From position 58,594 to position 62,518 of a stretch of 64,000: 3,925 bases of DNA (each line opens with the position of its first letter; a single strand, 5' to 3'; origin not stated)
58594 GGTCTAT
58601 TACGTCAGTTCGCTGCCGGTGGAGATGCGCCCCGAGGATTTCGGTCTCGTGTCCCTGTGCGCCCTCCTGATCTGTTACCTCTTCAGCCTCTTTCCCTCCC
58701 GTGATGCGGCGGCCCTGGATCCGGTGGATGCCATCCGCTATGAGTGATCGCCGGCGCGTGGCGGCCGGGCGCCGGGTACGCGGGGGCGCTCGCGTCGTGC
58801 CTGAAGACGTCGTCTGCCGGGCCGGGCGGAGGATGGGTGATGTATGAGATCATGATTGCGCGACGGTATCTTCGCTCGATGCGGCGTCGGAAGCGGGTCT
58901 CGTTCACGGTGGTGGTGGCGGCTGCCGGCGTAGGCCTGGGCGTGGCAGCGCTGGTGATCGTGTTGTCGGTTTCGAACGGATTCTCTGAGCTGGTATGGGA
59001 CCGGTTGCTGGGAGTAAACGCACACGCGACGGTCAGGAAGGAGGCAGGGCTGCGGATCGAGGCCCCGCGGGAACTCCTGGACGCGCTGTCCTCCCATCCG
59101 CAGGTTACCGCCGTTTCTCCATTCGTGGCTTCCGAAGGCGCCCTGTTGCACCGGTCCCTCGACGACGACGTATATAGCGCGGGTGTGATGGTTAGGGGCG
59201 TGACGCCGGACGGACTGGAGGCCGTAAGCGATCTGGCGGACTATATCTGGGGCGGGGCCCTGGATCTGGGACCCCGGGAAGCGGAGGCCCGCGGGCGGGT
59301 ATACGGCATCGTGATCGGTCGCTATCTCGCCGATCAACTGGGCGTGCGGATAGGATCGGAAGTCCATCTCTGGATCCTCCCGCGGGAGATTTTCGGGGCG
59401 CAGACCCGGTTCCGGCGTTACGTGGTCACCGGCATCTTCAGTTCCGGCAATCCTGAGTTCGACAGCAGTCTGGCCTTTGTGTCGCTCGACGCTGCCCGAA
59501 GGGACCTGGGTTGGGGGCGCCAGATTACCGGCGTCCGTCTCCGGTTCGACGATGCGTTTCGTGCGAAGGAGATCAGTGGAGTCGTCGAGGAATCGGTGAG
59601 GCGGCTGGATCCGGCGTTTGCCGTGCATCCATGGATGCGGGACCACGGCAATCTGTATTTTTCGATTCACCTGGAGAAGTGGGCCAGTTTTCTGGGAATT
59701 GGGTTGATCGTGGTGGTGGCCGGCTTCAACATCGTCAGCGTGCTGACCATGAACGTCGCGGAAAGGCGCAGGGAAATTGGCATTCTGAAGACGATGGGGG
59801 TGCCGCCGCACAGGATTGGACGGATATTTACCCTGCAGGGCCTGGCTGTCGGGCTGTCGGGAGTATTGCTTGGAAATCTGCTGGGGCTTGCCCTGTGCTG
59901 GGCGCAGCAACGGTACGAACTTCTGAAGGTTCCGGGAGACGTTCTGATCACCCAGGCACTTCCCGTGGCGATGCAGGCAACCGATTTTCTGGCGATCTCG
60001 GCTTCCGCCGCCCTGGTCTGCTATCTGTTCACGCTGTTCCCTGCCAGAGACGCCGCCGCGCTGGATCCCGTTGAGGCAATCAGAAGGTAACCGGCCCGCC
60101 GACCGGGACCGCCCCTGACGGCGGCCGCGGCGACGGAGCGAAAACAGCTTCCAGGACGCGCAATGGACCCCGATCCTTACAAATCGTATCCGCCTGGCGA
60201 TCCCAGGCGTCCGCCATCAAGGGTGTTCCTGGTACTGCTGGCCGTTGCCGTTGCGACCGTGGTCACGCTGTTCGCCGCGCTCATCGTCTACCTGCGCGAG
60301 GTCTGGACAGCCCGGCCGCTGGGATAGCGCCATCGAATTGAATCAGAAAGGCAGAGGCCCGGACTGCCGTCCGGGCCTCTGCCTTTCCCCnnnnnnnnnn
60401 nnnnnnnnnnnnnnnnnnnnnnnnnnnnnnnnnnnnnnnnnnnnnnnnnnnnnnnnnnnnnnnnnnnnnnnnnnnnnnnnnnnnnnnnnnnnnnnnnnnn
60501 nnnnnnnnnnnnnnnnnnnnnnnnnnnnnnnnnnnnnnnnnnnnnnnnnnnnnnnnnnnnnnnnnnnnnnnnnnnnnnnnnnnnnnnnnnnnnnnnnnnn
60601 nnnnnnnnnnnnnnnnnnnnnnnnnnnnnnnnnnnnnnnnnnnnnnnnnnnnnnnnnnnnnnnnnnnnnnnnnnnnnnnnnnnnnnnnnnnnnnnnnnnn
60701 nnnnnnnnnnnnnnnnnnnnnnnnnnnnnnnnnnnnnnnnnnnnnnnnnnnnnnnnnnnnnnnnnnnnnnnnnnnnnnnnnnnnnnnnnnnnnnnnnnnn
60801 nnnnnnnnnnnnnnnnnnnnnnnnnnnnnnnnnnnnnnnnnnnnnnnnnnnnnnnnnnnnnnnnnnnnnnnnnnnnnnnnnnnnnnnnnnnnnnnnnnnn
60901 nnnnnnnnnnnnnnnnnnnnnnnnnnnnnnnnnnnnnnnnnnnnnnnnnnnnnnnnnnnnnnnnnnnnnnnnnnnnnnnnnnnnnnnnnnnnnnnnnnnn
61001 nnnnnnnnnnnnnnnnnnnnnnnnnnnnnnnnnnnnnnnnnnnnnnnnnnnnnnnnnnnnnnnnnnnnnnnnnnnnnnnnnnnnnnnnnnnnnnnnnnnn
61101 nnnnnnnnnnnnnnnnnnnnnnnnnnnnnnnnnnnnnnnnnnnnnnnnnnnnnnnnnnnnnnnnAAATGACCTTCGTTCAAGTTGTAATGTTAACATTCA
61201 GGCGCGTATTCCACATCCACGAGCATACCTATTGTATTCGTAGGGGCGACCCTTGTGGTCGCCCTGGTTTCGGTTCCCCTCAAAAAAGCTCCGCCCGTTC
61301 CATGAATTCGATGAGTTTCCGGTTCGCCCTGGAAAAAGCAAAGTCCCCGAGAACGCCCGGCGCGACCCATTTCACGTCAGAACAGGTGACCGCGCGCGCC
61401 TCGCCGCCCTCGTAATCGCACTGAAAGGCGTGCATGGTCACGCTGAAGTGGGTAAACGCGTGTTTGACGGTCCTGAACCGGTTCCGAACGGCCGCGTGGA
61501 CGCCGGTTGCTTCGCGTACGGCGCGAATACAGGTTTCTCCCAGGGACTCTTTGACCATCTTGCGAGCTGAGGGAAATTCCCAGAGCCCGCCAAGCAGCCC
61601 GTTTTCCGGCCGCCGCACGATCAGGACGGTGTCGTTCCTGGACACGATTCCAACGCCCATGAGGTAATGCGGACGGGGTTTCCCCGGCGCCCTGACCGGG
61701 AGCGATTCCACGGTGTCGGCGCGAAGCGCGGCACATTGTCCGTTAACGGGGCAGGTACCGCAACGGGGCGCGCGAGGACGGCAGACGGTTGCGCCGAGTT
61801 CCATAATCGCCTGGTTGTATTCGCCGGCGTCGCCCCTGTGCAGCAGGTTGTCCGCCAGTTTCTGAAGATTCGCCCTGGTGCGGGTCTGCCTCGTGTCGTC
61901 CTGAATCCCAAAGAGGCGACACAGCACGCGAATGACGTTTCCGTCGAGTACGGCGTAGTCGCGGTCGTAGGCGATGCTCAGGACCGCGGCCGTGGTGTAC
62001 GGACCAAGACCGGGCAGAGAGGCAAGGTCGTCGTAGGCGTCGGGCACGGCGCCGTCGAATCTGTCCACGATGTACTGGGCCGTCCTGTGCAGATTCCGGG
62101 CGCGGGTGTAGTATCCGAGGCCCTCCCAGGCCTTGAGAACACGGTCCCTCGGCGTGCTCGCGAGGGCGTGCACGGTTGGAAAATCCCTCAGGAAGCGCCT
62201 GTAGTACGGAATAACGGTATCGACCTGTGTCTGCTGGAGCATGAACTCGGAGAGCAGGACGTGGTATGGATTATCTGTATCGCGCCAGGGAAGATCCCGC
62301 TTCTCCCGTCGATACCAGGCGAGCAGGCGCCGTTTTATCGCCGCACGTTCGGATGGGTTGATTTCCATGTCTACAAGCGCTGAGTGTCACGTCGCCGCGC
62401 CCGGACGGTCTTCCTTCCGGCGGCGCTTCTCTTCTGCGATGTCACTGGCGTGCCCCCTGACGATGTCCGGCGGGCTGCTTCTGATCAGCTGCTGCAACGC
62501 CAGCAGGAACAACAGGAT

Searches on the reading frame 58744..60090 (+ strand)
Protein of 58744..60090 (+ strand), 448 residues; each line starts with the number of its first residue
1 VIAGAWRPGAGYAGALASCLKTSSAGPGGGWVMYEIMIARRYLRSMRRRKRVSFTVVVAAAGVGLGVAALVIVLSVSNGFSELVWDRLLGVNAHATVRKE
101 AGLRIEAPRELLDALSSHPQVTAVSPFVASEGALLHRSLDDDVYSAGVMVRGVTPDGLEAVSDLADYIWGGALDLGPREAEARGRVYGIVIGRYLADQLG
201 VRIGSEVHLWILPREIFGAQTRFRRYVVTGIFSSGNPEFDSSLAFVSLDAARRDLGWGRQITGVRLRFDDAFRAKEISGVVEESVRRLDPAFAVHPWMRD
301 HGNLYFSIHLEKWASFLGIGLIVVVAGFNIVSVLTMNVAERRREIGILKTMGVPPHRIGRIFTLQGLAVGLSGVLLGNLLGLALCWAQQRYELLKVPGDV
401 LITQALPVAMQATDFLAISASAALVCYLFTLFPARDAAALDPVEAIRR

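Call 61: search_protein_families(library=pfam, proteins=[window:58744-60090:+], max_evalue=0.0001)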
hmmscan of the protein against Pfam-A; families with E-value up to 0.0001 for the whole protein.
window:58744-60090:+ (448 aa): 2 families
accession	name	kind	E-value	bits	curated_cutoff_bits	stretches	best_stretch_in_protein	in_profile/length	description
PF02687.27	FtsX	-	2.9e-17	63.3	25.5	1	319-439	4-117/120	FtsX-like permease C-terminal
PF12704.14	MacB_PCD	-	1.3e-15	58.7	27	1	58-277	3-200/207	MacB-like periplasmic core domain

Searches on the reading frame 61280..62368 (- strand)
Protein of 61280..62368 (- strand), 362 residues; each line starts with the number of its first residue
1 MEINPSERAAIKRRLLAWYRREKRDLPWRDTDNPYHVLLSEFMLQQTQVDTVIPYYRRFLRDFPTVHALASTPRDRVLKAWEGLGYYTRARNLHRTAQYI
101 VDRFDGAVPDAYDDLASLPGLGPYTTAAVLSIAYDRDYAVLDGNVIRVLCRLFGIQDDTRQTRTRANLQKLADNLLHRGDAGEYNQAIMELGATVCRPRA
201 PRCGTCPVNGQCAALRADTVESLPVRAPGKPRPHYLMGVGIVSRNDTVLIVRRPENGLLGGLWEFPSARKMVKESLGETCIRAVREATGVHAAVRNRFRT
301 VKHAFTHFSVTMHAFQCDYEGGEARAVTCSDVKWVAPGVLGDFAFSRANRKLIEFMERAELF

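Call 61: search_protein_families(library=pfam, proteins=[window:61280-62368:-], max_evalue=0.0001)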
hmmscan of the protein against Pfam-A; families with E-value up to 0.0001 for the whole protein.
window:61280-62368:- (362 aa): 4 families
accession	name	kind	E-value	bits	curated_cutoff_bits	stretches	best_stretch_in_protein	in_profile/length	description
PF14815.12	NUDIX_4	-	9.4e-26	90.3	35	1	239-354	2-112/113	NUDIX domain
PF00730.31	HhH-GPD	-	1.7e-21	77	26.2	1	40-171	2-105/108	HhH-GPD superfamily base excision DNA repair protein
PF00633.29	HHH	-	1.2e-05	25.3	24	1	103-132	1-30/30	Helix-hairpin-helix motif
PF00293.34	NUDIX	-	2e-05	25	21.1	1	237-350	4-128/134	NUDIX domain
